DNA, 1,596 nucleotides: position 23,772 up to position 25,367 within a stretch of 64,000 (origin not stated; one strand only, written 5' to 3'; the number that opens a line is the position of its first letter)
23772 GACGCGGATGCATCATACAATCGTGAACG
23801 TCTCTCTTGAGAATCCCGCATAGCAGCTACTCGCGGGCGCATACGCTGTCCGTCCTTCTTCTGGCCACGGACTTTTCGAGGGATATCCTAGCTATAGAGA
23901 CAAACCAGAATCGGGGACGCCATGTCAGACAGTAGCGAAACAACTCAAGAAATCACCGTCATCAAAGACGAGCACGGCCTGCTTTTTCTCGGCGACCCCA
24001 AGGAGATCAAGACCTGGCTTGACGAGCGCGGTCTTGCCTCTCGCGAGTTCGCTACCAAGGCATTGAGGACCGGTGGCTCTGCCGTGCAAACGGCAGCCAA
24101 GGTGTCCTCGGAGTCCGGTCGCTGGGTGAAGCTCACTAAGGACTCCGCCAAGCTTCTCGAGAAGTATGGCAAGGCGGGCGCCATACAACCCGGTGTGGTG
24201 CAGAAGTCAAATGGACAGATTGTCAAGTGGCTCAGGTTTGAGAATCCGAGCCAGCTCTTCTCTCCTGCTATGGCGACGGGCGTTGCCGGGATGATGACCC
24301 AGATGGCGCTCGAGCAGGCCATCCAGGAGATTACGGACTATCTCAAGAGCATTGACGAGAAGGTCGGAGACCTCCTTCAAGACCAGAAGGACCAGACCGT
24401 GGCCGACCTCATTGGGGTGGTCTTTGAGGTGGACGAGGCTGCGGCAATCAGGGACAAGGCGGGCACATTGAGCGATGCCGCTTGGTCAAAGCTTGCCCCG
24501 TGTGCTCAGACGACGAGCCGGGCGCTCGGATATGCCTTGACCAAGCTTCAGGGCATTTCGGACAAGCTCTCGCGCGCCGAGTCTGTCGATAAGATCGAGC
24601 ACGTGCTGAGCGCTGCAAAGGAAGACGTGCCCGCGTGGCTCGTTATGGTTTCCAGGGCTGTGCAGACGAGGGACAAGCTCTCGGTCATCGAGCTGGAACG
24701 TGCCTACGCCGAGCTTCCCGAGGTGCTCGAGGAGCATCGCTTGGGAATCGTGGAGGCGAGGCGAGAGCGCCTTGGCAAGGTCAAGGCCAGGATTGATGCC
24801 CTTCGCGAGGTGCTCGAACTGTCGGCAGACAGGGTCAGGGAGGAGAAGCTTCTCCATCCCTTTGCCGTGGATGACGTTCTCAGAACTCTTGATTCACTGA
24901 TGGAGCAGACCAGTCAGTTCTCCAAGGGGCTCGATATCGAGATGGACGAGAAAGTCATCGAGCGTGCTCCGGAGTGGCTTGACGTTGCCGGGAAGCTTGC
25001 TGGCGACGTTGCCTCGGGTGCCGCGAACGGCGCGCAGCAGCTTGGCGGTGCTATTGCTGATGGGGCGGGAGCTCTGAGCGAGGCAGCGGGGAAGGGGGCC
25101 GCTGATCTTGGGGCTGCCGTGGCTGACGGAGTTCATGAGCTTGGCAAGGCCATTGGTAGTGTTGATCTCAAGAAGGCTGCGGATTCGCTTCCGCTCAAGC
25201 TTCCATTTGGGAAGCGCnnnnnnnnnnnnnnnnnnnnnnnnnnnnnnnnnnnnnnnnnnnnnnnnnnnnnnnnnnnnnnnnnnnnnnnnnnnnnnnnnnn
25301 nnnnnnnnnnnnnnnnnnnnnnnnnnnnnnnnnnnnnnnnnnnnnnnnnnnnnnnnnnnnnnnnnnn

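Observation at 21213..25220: Four-gene accessory cluster of unknowns containing a GIY-YIG nuclease-domain protein and shared Ala/Gly-rich repeats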

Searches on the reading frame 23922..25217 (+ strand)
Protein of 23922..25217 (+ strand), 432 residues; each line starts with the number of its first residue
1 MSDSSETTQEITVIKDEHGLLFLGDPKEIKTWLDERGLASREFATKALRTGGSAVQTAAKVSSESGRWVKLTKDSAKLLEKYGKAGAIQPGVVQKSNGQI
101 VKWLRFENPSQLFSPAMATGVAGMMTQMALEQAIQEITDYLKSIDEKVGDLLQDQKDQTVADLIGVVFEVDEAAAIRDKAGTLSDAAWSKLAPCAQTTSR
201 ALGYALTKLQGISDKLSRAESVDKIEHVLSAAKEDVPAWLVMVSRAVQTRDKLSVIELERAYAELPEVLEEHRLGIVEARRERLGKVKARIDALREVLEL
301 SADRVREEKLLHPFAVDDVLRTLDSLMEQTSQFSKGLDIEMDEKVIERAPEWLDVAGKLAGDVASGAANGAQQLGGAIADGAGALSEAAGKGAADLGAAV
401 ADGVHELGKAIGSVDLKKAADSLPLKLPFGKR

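Call 3: search_protein_families(library=pfam, proteins=[window:23922-25217:+], max_evalue=0.1)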
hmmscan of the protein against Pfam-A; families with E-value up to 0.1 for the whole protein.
window:23922-25217:+ (432 aa): 2 families
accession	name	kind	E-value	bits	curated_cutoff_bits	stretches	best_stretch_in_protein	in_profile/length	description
PF01442.23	Apolipoprotein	-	0.015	15.4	90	1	209-401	13-186/190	Apolipoprotein A1/A4/E domain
PF05960.17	DUF885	-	0.048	13.7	32.4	1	177-358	13-168/532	Bacterial protein of unknown function (DUF885)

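Call 4: search_protein_families(library=padloc, proteins=[window:23922-25217:+], max_evalue=0.1)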
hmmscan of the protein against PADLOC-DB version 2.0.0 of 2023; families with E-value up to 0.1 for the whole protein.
window:23922-25217:+ (432 aa): 1 family
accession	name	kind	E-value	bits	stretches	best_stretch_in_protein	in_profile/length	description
PDLC03464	REase_II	-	0.014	12.4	1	213-277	37-98/318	Type II restriction enzyme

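Call 5: search_protein_families(library=ncbifam, proteins=[window:23922-25217:+], max_evalue=0.1)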
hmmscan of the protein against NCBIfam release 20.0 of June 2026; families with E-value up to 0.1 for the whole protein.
window:23922-25217:+ (432 aa): 3 families
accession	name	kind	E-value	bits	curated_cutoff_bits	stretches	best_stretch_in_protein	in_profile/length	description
TIGR03629.1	uS13_arch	equivalog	0.0078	16.5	175.55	1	219-260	54-95/144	30S ribosomal protein S13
TIGR02311.1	HpaI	equivalog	0.0083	15.6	368.8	0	119-164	111-156/249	4-hydroxy-2-oxoheptanedioate aldolase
NF003140.0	PRK04053.1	equivalog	0.035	14.2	159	0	219-257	61-99/157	30S ribosomal protein S13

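Call 14: find_encoding_contigs(protein=window:23922-25217:+, flank=10000, max_places=10)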
Protein window:23922-25217:+ (432 aa): 21 contigs read that carry it; 10 places shown.
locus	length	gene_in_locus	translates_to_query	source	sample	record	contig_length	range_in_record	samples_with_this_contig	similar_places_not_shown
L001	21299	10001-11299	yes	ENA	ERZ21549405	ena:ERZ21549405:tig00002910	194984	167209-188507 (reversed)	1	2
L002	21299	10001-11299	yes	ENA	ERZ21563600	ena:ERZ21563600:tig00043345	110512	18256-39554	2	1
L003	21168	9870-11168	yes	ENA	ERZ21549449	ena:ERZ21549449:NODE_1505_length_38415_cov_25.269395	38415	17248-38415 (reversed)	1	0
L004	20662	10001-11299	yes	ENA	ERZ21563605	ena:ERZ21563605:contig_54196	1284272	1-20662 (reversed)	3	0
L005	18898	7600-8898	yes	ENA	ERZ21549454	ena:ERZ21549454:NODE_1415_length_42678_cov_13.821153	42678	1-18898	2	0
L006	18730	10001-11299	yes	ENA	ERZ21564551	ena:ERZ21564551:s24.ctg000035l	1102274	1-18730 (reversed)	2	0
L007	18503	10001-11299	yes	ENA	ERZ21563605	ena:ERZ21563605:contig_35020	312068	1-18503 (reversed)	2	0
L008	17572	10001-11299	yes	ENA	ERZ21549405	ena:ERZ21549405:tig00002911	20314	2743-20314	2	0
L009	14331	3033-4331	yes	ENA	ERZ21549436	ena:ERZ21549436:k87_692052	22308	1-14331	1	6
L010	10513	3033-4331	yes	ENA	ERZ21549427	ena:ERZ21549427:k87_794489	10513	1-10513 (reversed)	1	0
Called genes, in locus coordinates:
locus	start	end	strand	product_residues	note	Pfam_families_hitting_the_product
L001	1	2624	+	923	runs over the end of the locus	PF00111:Fer2 (weak), PF01799:Fer2_2, PF01315:Ald_Xan_dh_C, PF02738:MoCoBD_1, PF20256:MoCoBD_2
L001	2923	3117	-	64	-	-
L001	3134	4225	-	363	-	PF04221:RelB (weak)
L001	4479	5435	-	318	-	PF02661:Fic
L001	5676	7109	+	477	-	PF01235:Na_Ala_symp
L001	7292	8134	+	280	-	-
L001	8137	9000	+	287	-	-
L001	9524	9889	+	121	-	-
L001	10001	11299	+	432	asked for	-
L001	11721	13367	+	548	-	PF00078:RVT_1, PF13365:Trypsin_2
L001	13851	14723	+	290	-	PF00145:DNA_methylase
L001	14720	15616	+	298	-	PF00145:DNA_methylase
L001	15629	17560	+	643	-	PF07728:AAA_5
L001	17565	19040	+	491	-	PF09563:RE_LlaJI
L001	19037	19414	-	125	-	-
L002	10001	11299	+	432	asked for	-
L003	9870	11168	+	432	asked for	-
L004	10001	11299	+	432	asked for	-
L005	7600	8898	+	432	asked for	-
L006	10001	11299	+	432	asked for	-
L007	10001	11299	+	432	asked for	-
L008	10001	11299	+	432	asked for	-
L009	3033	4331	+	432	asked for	-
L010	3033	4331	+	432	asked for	-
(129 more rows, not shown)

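Call 19: find_homologous_proteins(query=window:23922-25217:+)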
Query window:23922-25217:+ (432 aa): 300 proteins with E <= 0.001 among 8000 candidates; the best 120 are listed.
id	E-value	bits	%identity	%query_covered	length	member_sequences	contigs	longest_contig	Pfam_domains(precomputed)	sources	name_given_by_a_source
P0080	9.8e-251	850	94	100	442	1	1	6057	-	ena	-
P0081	1.8e-249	846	93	100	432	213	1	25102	-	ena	-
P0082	4.4e-243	825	90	100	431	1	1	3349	-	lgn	-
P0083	1.0e-237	807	90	100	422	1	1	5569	-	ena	-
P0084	1.3e-223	760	82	100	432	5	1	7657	-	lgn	-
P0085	3.3e-210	716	91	88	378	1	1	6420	-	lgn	-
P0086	1.3e-177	609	67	100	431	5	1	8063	-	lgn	-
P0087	3.3e-177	608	66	100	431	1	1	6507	-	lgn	-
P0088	1.9e-175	602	65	100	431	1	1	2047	-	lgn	-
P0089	2.2e-174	598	64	100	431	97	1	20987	-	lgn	-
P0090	1.0e-170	586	65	100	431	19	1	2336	-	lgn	-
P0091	2.2e-170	585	65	100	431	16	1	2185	-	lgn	-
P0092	9.3e-169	580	65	99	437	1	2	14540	-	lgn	-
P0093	1.8e-166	572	64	97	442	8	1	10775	-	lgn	-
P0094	1.9e-165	569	65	98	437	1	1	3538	-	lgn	-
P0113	1.2e-152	527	57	100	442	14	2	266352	-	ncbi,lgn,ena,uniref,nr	ncbi:hypothetical protein [Collinsella ihumii]|uniref:Uncharacterized protein n=1 Tax=Collinsella ih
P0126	3.1e-140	486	62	88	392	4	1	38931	-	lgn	-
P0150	9.2e-92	326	42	93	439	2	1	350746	-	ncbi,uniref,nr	ncbi:hypothetical protein [Bifidobacterium oedipodis]|uniref:Uncharacterized protein n=1 Tax=Bifidob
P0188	2.4e-59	220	35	86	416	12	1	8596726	-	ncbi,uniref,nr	ncbi:hypothetical protein [Kribbella shirazensis]|uniref:Uncharacterized protein n=1 Tax=Kribbella s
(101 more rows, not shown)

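Call 22: find_encoding_contigs(protein=P0126, flank=10000, max_places=3)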
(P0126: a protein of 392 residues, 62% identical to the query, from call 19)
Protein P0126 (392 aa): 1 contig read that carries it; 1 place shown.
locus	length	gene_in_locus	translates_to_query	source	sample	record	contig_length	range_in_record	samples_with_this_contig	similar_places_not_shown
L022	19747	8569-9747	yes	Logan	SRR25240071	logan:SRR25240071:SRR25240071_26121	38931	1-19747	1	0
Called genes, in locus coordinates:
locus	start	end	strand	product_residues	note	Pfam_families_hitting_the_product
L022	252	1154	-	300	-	PF08843:AbiEii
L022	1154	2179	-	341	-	PF13338:AbiEi_4 (faint)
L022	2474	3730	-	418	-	-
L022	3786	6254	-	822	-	PF03235:GmrSD_N, PF07510:GmrSD_C, PF18755:RAMA, PF14088:DUF4268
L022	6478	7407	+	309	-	PF14338:Mrr_N, PF04471:Mrr_cat, PF22722:NA-iREase1 (weak), PF13156:Mrr_cat_2 (weak)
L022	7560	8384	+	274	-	-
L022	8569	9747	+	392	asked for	-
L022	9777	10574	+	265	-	-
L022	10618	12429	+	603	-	PF03235:GmrSD_N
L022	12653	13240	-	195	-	-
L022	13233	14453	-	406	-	PF13304:AAA_21 (faint)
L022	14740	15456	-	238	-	-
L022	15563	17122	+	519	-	PF12161:HsdM_N, PF02384:N6_Mtase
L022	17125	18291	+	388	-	PF01420:Methylase_S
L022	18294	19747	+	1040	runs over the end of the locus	PF04313:HSDR_N, PF00270:DEAD, PF04851:ResIII, PF18766:SWI2_SNF2, PF22679:T1R_D3-like, PF12008:EcoR124_C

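Call 23: find_encoding_contigs(protein=P0092, flank=10000, max_places=3)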
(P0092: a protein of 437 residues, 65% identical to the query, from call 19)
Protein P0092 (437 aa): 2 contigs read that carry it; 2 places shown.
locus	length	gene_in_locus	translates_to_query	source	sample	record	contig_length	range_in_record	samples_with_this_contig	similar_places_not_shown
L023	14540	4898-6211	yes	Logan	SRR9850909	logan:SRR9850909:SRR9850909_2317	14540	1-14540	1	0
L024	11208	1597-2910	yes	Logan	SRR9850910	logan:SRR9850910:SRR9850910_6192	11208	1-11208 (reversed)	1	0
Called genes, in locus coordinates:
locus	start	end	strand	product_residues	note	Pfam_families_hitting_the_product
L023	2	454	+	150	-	?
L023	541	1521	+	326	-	-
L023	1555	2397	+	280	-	PF02811:PHP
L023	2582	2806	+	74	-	-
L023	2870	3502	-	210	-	PF14014:DUF4230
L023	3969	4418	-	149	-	-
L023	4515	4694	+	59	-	-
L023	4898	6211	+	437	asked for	-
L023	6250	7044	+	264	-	-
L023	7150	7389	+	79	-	-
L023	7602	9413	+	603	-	PF03235:GmrSD_N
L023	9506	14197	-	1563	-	PF13195:DUF4011, PF13086:AAA_11, PF13245:AAA_19 (faint), PF13087:AAA_12, PF18741:MTES_1575, PF11784:DUF3320 (faint)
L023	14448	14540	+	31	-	?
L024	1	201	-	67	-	?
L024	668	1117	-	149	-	-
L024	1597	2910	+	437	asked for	-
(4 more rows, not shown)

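Call 25: find_encoding_contigs(protein=P0113, flank=8000, max_places=3)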
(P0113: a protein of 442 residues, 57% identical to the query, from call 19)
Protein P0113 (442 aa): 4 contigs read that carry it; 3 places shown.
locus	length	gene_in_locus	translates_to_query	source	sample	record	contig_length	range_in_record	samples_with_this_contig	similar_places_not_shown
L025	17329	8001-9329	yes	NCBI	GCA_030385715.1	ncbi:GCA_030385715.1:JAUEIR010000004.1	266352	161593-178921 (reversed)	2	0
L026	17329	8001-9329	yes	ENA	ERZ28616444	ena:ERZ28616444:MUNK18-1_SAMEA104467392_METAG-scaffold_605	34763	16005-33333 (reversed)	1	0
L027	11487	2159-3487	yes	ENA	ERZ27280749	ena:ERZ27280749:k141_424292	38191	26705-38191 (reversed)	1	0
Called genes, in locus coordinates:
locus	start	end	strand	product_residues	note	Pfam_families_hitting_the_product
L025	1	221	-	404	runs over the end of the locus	PF00291:PALP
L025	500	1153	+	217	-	PF08348:PAS_6, PF13309:HTH_22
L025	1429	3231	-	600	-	PF19484:DUF6020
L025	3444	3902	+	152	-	-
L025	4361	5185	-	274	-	PF00702:Hydrolase (weak), PF08282:Hydrolase_3, PF05116:S6PP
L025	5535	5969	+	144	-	-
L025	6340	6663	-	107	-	PF01909:NTP_transf_2, PF18765:Polbeta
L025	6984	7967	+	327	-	PF28530:DUF8426, PF04471:Mrr_cat, PF22722:NA-iREase1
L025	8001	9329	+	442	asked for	-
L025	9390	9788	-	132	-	PF12158:DUF3592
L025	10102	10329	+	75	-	-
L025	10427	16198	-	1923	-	PF13086:AAA_11, PF13245:AAA_19 (weak), PF13604:AAA_30 (weak), PF20720:nSTAND3 (weak), PF13086:AAA_11 (weak), PF13087:AAA_12, PF04480:DUF559 (weak), PF18741:MTES_1575, +2 more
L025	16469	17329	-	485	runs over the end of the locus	PF10117:McrBC, PF20118:DUF6508 (weak)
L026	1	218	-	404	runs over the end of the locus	PF00291:PALP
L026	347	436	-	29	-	-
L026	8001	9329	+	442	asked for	-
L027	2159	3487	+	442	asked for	-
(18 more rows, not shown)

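Call 26: find_encoding_contigs(protein=P0150, flank=8000, max_places=3)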
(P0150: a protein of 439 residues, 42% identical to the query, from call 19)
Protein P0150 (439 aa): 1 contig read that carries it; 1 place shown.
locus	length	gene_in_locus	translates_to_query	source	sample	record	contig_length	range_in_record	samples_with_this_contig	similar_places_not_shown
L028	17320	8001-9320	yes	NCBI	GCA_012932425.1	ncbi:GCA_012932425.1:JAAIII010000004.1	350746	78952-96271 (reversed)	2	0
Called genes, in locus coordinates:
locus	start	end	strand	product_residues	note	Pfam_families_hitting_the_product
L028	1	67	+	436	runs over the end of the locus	-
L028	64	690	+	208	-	-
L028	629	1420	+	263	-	PF00072:Response_reg, PF00196:GerE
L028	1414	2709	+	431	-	-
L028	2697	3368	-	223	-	-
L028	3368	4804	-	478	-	PF00005:ABC_tran, PF02463:SMC_N (faint), PF13191:AAA_16 (faint), PF13304:AAA_21 (faint), PF13401:AAA_22 (faint), PF13558:SbcC_Walker_B (faint), PF00005:ABC_tran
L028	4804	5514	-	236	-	PF02361:CbiQ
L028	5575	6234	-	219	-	PF09605:Trep_Strep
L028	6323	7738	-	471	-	PF01554:MatE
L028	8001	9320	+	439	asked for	-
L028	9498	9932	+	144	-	-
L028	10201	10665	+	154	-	-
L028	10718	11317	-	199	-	PF14014:DUF4230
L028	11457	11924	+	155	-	PF13384:HTH_23 (weak), PF01381:HTH_3 (weak), PF13560:HTH_31 (weak)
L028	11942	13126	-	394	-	PF13421:Band_7_1, PF09851:SHOCT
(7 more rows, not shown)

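Call 27: find_encoding_contigs(protein=P0188, flank=8000, max_places=3)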
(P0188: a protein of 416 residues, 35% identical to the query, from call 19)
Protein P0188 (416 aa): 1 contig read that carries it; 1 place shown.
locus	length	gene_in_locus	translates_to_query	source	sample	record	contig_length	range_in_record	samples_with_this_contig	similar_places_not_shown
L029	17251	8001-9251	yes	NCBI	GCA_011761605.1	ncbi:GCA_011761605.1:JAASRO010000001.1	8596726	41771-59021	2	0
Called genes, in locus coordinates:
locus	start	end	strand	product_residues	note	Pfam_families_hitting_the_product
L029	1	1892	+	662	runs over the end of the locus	PF12161:HsdM_N, PF02384:N6_Mtase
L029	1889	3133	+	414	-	PF01420:Methylase_S (weak)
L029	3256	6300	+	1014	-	PF04313:HSDR_N, PF00270:DEAD (weak), PF04851:ResIII, PF18766:SWI2_SNF2, PF22679:T1R_D3-like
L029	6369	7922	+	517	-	PF00069:Pkinase, PF07714:PK_Tyr_Ser-Thr, PF01636:APH (faint), PF03109:ABC1 (weak), PF13424:TPR_12 (faint)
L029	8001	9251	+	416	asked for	-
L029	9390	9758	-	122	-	-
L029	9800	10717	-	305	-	PF13930:Endonuclea_NS_2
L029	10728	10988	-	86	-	-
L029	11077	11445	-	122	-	-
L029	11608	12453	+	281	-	PF19319:DUF5919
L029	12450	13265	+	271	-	PF00459:Inositol_P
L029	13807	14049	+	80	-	-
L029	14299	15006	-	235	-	PF00583:Acetyltransf_1, PF13508:Acetyltransf_7 (weak)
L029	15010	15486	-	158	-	-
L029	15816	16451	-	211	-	PF24837:AMIN-like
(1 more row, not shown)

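Call 40: search_solved_structures(query=A3, max_evalue=10, show_alignments=1)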
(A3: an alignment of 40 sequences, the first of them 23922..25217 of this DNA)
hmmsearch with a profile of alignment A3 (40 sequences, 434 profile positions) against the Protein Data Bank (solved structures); distinct sequences matched with E-value up to 10: 10.
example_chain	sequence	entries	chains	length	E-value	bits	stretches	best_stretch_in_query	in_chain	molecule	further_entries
3s84_A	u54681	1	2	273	0.092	15.1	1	292-418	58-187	Apolipoprotein A-IV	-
1hyw_A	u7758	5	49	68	0.24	13.7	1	60-98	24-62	HEAD-TO-TAIL JOINING PROTEIN W | Head completion protein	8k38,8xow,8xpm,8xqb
2l6q_A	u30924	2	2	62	0.37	13.1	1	60-98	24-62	Head-to-tail joining protein W (GpW) from bacteriophage origin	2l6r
4tql_A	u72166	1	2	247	0.4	12.9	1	317-432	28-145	Three helix bundle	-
4wvy_A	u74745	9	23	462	0.54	12.5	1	93-176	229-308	RuvB-like 1 | RuvB-like helicase | RuvB-like protein 1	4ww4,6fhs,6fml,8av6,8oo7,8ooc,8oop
5fm6_A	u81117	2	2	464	0.55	12.5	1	93-176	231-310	RVB1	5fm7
1eq1_A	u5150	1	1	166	1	11.6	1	285-428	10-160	APOLIPOPHORIN-III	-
8t5e_A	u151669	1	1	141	1.1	11.5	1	267-304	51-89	Bim_fulldiff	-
8b4z_A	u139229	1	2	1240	2.3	10.5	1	183-219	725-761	Major capsid protein A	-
7bqs_A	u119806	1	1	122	4.9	9.4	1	338-422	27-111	Nomur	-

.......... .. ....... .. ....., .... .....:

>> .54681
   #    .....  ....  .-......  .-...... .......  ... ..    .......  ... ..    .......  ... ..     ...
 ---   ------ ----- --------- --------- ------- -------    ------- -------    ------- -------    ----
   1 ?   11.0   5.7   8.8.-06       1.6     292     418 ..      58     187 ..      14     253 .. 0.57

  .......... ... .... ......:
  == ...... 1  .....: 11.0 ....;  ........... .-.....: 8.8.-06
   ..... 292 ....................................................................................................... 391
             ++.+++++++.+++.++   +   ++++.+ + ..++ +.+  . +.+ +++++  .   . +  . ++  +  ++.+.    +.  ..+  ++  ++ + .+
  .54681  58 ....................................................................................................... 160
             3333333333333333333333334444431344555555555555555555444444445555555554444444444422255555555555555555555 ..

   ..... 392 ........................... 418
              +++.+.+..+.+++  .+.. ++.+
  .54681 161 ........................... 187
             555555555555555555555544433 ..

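Call 44: find_related_loci(query=A3, collection=metagenome_contigs, flank=5000)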
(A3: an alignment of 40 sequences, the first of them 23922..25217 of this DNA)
Query A3 (432 aa) in metagenome_contigs; peptide patterns used: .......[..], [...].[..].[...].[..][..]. (x = any residue, [..] = any of these).
552 stretches matched a pattern; 464 encode a relative of the query (tblastn E <= 1e-3); the best 80 are kept; 80 distinct loci.
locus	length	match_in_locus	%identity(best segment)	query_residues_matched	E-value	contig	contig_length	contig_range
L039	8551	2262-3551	94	1-430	0e+0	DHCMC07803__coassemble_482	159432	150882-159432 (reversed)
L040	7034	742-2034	93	1-431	0e+0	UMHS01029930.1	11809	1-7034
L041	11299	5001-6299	62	5-430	6e-173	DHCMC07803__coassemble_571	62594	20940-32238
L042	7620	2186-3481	63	7-431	8e-169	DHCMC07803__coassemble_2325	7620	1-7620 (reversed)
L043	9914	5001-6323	58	3-432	6e-168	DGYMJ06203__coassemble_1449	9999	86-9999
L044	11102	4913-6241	58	7-431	7e-162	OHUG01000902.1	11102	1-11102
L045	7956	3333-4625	64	1-431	8e-158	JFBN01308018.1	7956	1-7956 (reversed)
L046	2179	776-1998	64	1-432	1e-154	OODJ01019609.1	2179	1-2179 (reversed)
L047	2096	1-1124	65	55-429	4e-125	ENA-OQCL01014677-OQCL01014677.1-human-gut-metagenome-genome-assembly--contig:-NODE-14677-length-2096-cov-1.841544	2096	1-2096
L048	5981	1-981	66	105-431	1e-113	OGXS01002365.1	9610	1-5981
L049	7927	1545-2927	39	2-431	7e-99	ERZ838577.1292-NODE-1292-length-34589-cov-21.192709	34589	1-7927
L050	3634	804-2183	40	2-430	4e-100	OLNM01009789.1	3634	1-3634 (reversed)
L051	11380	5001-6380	40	2-430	2e-98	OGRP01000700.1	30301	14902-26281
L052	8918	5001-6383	39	2-431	2e-98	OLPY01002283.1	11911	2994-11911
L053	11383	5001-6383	39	2-431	2e-98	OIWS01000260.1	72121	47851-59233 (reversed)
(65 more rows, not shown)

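Call 49: predict_structure(alignment_id=A3)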
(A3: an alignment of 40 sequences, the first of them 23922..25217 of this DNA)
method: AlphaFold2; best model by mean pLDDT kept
length: 432 residues; sequences in the alignment: 40
mean_pLDDT: 64.7   pTM: 0.51
mean pLDDT of the five models: 64.7, 60.9, 59.9, 58.8, 57.4
residues with pLDDT >= 90: 111; 70-90: 98; 50-70: 45; < 50: 178
segments of 3 or more residues with pLDDT < 50: 1-9, 12-15, 17-23, 39-96, 98-130, 370-432
pLDDT, mean of each block of 10 residues (from residue 1): 35 44 54 61 45 33 30 41 45 45 44 42 43 57 68 84 92 87 81 91 95 92 91 93 94 87 81 89 93 94 88 86 93 84 74 69 53 40 32 32 34 37 35 29
secondary structure, 60 per line:
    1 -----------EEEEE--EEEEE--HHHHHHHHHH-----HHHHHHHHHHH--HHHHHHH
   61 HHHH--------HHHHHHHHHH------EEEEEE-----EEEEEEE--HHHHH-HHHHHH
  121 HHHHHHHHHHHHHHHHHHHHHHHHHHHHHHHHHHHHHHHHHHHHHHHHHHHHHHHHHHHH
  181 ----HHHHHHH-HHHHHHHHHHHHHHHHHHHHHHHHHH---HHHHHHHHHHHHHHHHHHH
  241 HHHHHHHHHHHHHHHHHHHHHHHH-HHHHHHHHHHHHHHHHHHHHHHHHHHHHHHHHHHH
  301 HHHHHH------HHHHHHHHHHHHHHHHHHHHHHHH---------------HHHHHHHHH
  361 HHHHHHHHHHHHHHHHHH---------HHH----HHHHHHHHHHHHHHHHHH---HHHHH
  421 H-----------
elements in order: E12-16 E19-23 H26-35 H41-51 H54-64 H73-82 E89-94 E100-106 H109-113 H115-180 H185-191 H193-218 H222-264 H266-306 H313-336 H352-378 H395-412 H416-421

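Call 55: search_protein_families(library=phrogs, proteins=[window:23922-25217:+], max_evalue=0.1)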
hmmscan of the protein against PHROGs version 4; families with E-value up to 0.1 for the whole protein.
window:23922-25217:+ (432 aa): 0 families

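Call 59: search_dna_similar(query=window:23922-25217:+, collection=plasmids, mode=protein, max_rows=20)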
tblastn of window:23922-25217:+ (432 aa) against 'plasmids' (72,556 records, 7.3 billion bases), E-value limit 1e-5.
Records with a match: 7; places in all: 8; records where one place covers at least 80% of the query: 2.
Best place of each record, by identity: <60% 7.
By first word of the organism name: Rhodococcus 3; Arthrobacter 1; Streptomyces 1; Corynebacterium 1; Gordonia 1.
By predicted mobility (MOB-suite, as given by PLSDB): non-mobilizable 4; mobilizable 3.
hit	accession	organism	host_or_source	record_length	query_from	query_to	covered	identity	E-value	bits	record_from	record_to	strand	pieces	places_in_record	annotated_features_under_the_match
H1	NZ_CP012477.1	Arthrobacter sp. ERGS1:01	single,stream water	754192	11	356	80%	33.1%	2e-46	179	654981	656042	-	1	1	hypothetical protein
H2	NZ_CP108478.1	Streptomyces mirabilis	-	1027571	9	359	81%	32.2%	1e-51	194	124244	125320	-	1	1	record has no annotation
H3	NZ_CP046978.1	Corynebacterium atrinae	Atrina pectinata,pure ...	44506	6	340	78%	30.0%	4e-34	142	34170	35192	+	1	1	hypothetical protein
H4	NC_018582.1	Gordonia sp. KTR9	-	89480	10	333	75%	30.7%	1e-38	156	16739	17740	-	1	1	hypothetical protein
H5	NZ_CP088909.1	Rhodococcus qingshengii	cell culture,forest soil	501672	10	295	66%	24.2%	1e-6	59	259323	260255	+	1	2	hypothetical protein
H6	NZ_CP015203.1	Rhodococcus sp. 008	Skate,bacterial culture,renal tissue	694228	10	295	66%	24.2%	1e-6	58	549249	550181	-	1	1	hypothetical protein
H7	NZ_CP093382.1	Rhodococcus opacus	cell culture,forest soil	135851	5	195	44%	25.4%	1e-6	59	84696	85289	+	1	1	hypothetical protein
